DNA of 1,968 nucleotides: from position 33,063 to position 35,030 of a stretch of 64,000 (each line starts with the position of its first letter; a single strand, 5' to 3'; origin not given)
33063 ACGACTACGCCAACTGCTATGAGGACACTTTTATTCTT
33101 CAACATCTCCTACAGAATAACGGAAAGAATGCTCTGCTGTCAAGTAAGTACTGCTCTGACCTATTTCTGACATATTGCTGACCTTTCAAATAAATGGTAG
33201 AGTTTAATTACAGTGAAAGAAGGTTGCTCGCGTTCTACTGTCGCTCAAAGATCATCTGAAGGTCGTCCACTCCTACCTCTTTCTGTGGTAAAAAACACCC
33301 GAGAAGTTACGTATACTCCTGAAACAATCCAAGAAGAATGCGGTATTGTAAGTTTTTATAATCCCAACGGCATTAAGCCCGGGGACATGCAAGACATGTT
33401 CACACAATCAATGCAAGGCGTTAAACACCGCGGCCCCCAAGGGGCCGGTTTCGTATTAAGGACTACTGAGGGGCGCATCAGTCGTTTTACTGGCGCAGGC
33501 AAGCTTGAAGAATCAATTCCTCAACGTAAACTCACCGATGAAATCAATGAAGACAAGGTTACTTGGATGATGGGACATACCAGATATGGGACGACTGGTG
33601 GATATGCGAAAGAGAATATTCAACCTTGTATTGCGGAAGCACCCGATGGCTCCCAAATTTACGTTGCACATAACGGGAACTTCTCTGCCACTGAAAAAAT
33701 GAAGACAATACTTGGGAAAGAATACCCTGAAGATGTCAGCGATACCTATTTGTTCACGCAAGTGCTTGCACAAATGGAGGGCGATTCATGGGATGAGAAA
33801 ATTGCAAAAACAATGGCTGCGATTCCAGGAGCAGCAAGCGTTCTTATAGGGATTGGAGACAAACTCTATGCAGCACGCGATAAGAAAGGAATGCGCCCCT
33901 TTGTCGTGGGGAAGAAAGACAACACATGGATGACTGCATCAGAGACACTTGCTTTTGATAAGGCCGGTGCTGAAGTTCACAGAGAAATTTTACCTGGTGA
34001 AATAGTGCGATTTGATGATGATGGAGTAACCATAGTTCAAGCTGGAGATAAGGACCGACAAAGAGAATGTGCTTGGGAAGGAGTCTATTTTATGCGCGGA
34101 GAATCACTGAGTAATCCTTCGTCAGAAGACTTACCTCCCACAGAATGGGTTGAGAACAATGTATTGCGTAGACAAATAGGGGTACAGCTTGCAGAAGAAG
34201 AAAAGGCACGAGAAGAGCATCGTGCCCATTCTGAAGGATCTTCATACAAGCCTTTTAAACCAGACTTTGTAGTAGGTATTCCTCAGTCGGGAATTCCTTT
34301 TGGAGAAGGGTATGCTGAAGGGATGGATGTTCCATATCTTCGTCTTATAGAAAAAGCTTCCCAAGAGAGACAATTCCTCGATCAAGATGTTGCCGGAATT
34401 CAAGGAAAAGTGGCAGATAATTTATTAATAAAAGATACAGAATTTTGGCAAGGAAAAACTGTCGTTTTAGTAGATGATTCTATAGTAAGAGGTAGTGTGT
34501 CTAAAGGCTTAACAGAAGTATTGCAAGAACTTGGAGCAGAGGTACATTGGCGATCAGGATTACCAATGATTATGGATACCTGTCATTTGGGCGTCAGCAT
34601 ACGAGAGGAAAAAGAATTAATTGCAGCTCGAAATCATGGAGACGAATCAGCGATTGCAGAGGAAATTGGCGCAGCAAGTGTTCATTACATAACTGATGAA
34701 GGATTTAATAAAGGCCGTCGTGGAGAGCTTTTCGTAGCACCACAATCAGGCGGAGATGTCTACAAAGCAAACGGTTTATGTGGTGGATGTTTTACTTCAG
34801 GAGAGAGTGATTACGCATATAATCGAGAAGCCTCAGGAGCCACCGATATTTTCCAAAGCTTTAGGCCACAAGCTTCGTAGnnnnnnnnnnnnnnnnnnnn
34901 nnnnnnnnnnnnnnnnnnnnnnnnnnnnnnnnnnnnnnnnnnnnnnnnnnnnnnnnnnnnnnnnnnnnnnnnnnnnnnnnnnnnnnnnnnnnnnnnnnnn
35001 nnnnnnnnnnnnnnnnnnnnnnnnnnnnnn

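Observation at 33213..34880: Orphan, GC-richer purF-like amidophosphoribosyltransferase with a long N-terminal propeptide and Fe-S Cys ligands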

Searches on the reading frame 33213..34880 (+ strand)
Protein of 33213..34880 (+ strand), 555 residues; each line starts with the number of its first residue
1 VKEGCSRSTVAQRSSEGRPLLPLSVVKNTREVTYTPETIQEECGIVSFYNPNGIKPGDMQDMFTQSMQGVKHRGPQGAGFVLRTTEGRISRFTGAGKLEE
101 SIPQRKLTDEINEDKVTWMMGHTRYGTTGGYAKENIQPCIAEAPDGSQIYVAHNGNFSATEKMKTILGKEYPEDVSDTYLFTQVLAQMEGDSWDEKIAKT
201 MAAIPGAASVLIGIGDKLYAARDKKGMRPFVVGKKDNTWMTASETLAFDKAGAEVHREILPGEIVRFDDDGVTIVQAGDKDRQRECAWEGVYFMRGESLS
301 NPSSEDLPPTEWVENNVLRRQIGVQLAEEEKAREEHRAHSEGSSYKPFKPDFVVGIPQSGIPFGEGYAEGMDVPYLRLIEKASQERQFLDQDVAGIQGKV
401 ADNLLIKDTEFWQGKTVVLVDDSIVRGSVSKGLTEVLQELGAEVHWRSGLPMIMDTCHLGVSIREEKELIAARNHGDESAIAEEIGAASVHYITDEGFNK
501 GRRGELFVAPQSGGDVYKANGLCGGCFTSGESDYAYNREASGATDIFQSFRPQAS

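Call 3: search_protein_families(library=pfam, proteins=[window:33213-34880:+], max_evalue=0.1)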
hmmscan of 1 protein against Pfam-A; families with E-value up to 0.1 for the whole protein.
window:33213-34880:+ (555 aa): 3 families
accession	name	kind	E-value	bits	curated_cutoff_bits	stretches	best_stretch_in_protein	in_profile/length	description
PF13522.11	GATase_6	-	2.5e-08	34.5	27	1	118-244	12-130/130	Glutamine amidotransferase domain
PF00156.33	Pribosyltran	-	1.9e-07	30.9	26.3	1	346-442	26-115/158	Phosphoribosyl transferase domain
PF13537.11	GATase_7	-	4.7e-06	27.1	25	1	134-248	11-121/123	Glutamine amidotransferase domain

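Call 4: search_protein_families(library=ncbifam, proteins=[window:33213-34880:+], max_evalue=0.1)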
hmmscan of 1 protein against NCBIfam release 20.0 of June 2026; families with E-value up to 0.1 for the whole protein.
window:33213-34880:+ (555 aa): 16 families
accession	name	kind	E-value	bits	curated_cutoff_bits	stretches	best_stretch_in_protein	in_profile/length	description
TIGR01134.1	purF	equivalog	3.1e-57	194.9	350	1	64-503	17-416/432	amidophosphoribosyltransferase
NF001484.0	PRK00331.1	subfamily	2.9e-15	55.7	381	1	43-285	2-234/601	isomerizing glutamine--fructose-6-phosphate transaminase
TIGR01135.1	glmS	equivalog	4.8e-12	45.2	418.05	1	43-285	1-233/607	glutamine--fructose-6-phosphate transaminase (isomerizing)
TIGR01536.1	asn_synth_AEB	equivalog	3.6e-06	26.3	267.1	1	43-256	1-173/517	asparagine synthase (glutamine-hydrolyzing)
NF006671.0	PRK09219.1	equivalog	0.00016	21.2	177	1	344-445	45-148/192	xanthine phosphoribosyltransferase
NF002620.0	PRK02277.1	subfamily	0.00084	19.1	115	1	349-444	86-171/201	orotate phosphoribosyltransferase-like protein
TIGR01743.1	purR_Bsub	equivalog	0.001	18.1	258.7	1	350-445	129-225/268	pur operon repressor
NF005592.0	PRK07322.1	subfamily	0.003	17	143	1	350-445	53-151/180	adenine phosphoribosyltransferase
TIGR01090.1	apt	equivalog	0.0034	17.5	185.85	1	347-445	44-140/169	adenine phosphoribosyltransferase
NF002634.0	PRK02304.1-3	equivalog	0.0083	15.8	170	1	344-460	50-161/182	adenine phosphoribosyltransferase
NF006949.0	PRK09431.1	equivalog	0.026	13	499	0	203-265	117-181/554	asparagine synthase B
NF006328.0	PRK08558.1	equivalog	0.028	14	184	1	343-445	105-207/238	adenine phosphoribosyltransferase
TIGR01744.1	XPRTase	equivalog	0.051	13.2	164.45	1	349-444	50-147/191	xanthine phosphoribosyltransferase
NF002636.0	PRK02304.1-5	equivalog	0.058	12.9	125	0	345-445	50-148/176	adenine phosphoribosyltransferase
NF002635.0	PRK02304.1-4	subfamily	0.069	12.7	146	0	352-444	57-145/188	adenine phosphoribosyltransferase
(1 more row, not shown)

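Call 6: find_homologous_proteins(query=window:33213-34880:+, max_evalue=0.001)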
Query window:33213-34880:+ (555 aa): 6623 proteins with E <= 0.001 among 8000 candidates; the best 120 are listed.
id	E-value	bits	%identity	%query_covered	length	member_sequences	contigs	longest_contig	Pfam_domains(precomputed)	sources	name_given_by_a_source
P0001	0.0e+0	1272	100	100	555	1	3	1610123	PF00156.34,PF13522.12,PF13537.12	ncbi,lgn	-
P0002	0.0e+0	1049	82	99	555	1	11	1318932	PF00156.34,PF13522.12,PF13537.12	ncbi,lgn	-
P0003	9.4e-280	947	75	99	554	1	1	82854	PF00156.34,PF13522.12,PF13537.12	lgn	-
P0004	2.7e-207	708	59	99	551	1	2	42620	PF00156.34,PF13522.12,PF13537.12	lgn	-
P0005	8.3e-203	693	58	99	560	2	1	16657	PF00156.34,PF13537.12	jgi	jgi:amidophosphoribosyltransferase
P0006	6.3e-202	691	56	99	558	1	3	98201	PF00156.34,PF13522.12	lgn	-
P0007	1.1e-199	683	58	95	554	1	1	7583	PF00156.34,PF13522.12,PF13537.12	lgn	-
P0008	2.4e-199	682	57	98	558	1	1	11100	PF00156.34,PF13522.12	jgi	jgi:amidophosphoribosyltransferase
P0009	4.7e-111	391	41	96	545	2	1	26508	PF13522.12,PF13537.12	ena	-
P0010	7.1e-111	390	43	88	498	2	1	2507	PF13522.12,PF13537.12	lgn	-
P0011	2.0e-108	382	41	92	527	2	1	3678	PF13522.12,PF13537.12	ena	-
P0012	1.1e-103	366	41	87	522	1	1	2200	PF13522.12,PF13537.12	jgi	-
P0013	1.1e-102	363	40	87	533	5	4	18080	PF13522.12,PF13537.12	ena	-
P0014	4.1e-102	361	39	87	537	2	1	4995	PF13522.12,PF13537.12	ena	-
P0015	9.9e-102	360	39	88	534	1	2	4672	PF13522.12,PF13537.12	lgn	-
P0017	8.6e-100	353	39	89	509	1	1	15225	PF13522.12,PF13537.12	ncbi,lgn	-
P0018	1.5e-99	353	40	89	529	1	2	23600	PF13522.12,PF13537.12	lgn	-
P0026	8.6e-56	208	33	88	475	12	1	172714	PF00156.34,PF13522.12,PF13537.12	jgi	jgi:amidophosphoribosyltransferase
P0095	1.8e-50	191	32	89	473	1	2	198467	PF13230.12,PF00156.34,PF13522.12,PF13537.12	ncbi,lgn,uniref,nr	ncbi:amidophosphoribosyltransferase [Litorilinea aerophila]|uniref:Amidophosphoribosyltransferase n=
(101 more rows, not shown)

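Call 7: search_solved_structures(query=window:33213-34880:+, show_alignments=2)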
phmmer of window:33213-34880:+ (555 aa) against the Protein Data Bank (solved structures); distinct sequences matched with E-value up to 0.001: 9.
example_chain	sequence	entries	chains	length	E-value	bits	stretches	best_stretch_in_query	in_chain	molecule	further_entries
1gph_1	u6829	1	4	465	8.1e-48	167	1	66-501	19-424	GLUTAMINE PHOSPHORIBOSYL-PYROPHOSPHATE AMIDOTRANSFERASE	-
1ao0_A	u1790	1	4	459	1.1e-47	166.5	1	66-501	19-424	GLUTAMINE PHOSPHORIBOSYLPYROPHOSPHATE AMIDOTRANSFERASE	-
6lbp_A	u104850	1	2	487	8.4e-45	157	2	37-298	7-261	Amidophosphoribosyltransferase 2, chloroplastic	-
9q0n_A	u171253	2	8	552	3.1e-40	142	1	58-500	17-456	Amidophosphoribosyltransferase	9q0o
9q0m_A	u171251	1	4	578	3.8e-40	141.7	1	58-500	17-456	Amidophosphoribosyltransferase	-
8w7d_A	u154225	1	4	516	9.7e-26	94.1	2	53-300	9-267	Amidophosphoribosyltransferase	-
6czf_A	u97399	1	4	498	9.8e-26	94.1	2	64-300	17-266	Amidophosphoribosyltransferase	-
1ecb_A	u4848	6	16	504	1e-25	94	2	64-300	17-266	GLUTAMINE PHOSPHORIBOSYLPYROPHOSPHATE AMIDOTRANSFERASE | Amidophosphoribosyltransferase, PurF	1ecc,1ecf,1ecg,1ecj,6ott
1xff_A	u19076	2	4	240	0.0006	22.2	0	54-233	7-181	Glucosamine--fructose-6-phosphate aminotransferase [isomerizing]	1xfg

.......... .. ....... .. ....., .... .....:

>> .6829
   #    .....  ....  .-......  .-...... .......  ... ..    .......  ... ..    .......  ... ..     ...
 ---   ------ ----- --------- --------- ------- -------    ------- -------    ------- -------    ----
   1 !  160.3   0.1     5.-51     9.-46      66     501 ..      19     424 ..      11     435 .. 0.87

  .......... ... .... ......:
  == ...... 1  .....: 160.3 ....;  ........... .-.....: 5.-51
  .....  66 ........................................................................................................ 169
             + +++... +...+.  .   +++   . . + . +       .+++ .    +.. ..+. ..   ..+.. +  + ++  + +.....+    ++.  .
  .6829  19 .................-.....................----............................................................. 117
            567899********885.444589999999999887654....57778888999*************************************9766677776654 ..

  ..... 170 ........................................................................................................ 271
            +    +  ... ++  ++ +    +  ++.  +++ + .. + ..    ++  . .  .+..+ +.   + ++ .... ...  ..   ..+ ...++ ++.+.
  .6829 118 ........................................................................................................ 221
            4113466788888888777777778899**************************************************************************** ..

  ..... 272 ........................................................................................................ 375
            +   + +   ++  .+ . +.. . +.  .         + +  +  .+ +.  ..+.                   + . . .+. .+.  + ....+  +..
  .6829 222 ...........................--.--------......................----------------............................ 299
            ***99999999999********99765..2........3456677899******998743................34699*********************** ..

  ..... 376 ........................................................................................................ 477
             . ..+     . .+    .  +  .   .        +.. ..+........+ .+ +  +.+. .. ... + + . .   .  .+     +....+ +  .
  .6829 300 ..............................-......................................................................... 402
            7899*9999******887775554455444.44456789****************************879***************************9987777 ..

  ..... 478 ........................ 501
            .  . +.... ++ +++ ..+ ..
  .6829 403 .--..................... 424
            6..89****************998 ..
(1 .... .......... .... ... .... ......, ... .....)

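Call 8: find_encoding_contigs(protein=P0001, flank=10000, max_places=6)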
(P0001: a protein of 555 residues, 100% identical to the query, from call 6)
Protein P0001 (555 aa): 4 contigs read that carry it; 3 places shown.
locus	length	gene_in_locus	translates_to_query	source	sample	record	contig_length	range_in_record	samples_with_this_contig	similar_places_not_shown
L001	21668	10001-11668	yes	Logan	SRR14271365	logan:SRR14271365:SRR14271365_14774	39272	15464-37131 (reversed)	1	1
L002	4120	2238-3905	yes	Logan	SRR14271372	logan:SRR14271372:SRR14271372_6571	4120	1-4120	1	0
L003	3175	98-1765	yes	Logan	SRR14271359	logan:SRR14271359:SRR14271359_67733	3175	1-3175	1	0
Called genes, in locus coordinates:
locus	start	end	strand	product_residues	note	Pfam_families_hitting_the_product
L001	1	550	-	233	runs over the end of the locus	PF01565:FAD_binding_4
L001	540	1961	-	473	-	PF01225:Mur_ligase, PF08245:Mur_ligase_M, PF02875:Mur_ligase_C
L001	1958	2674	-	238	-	PF02578:Cu-oxidase_4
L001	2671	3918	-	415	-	PF08245:Mur_ligase_M, PF02875:Mur_ligase_C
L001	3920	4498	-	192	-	PF04307:YdjM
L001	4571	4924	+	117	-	PF02643:DUF192 (weak)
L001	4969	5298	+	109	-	PF01588:tRNA_bind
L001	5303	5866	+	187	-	PF12917:YfbR-like, PF13023:HD_3, PF01966:HD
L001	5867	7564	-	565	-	PF03717:PBP_dimer, PF00905:Transpeptidase, PF13354:Beta-lactamase2 (faint)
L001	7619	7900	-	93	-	-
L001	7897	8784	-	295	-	PF01795:Methyltransf_5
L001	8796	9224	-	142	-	PF02381:MraZ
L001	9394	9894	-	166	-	-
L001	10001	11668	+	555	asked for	PF13522:GATase_6, PF13537:GATase_7 (weak), PF00156:Pribosyltran (weak)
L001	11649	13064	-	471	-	PF28494:GlyRS_ins_1 (weak), PF00587:tRNA-synt_2b, PF03129:HGTP_anticodon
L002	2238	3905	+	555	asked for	PF13522:GATase_6, PF13537:GATase_7 (weak), PF00156:Pribosyltran (weak)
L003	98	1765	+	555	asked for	PF13522:GATase_6, PF13537:GATase_7 (weak), PF00156:Pribosyltran (weak)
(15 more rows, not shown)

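Call 9: find_encoding_contigs(protein=P0002, flank=10000, max_places=4)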
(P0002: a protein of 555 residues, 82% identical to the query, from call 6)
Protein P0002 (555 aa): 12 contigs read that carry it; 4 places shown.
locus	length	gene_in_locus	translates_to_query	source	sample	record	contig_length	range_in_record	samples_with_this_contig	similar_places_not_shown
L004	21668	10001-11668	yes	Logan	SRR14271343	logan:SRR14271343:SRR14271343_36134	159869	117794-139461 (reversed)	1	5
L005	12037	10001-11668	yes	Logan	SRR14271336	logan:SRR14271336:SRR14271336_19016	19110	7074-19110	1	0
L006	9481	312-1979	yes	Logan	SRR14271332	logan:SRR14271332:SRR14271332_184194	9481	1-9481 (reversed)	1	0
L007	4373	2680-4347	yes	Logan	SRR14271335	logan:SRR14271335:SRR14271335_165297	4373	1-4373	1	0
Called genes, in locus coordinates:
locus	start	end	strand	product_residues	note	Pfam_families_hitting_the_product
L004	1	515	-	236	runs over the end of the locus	PF01565:FAD_binding_4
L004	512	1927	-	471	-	PF01225:Mur_ligase, PF08245:Mur_ligase_M, PF02875:Mur_ligase_C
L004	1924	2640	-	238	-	PF02578:Cu-oxidase_4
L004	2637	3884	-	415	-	PF08245:Mur_ligase_M, PF02875:Mur_ligase_C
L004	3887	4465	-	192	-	PF04307:YdjM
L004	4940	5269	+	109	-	PF01588:tRNA_bind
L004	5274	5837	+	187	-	PF12917:YfbR-like, PF13023:HD_3, PF01966:HD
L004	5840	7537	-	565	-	PF03717:PBP_dimer, PF00905:Transpeptidase, PF13354:Beta-lactamase2 (faint)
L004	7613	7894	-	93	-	-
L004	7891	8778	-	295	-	PF01795:Methyltransf_5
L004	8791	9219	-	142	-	PF02381:MraZ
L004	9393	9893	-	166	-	-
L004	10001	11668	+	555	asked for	PF13522:GATase_6 (weak), PF13537:GATase_7 (weak), PF00156:Pribosyltran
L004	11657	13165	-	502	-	PF28494:GlyRS_ins_1, PF00587:tRNA-synt_2b, PF03129:HGTP_anticodon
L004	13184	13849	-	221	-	PF11967:RecO_N, PF02565:RecO_C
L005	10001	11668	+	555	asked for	PF13522:GATase_6 (weak), PF13537:GATase_7 (weak), PF00156:Pribosyltran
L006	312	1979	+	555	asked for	PF13522:GATase_6 (weak), PF13537:GATase_7 (weak), PF00156:Pribosyltran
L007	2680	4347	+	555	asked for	PF13522:GATase_6 (weak), PF13537:GATase_7 (weak), PF00156:Pribosyltran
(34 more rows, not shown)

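Call 12: find_encoding_contigs(protein=P0009, flank=8000, max_places=2)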
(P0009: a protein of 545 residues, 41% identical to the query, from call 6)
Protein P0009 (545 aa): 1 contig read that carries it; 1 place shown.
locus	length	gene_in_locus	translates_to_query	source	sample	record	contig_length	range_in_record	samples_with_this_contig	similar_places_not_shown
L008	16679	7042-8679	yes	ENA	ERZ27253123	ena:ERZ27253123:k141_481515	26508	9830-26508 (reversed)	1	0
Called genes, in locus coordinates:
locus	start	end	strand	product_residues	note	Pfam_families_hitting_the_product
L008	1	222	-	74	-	?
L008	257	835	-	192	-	PF04307:YdjM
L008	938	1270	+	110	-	PF02643:DUF192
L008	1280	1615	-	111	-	-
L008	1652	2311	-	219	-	-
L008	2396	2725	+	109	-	PF01588:tRNA_bind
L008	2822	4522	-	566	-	PF03717:PBP_dimer, PF00905:Transpeptidase, PF13354:Beta-lactamase2 (faint)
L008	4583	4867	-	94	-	-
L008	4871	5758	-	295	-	PF01795:Methyltransf_5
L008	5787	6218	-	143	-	PF02381:MraZ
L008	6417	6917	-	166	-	-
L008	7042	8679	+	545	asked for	PF13522:GATase_6, PF13537:GATase_7 (faint)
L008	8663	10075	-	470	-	PF28494:GlyRS_ins_1 (weak), PF00587:tRNA-synt_2b, PF03129:HGTP_anticodon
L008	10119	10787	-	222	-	PF11967:RecO_N, PF02565:RecO_C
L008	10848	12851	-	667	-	PF13196:DUF4012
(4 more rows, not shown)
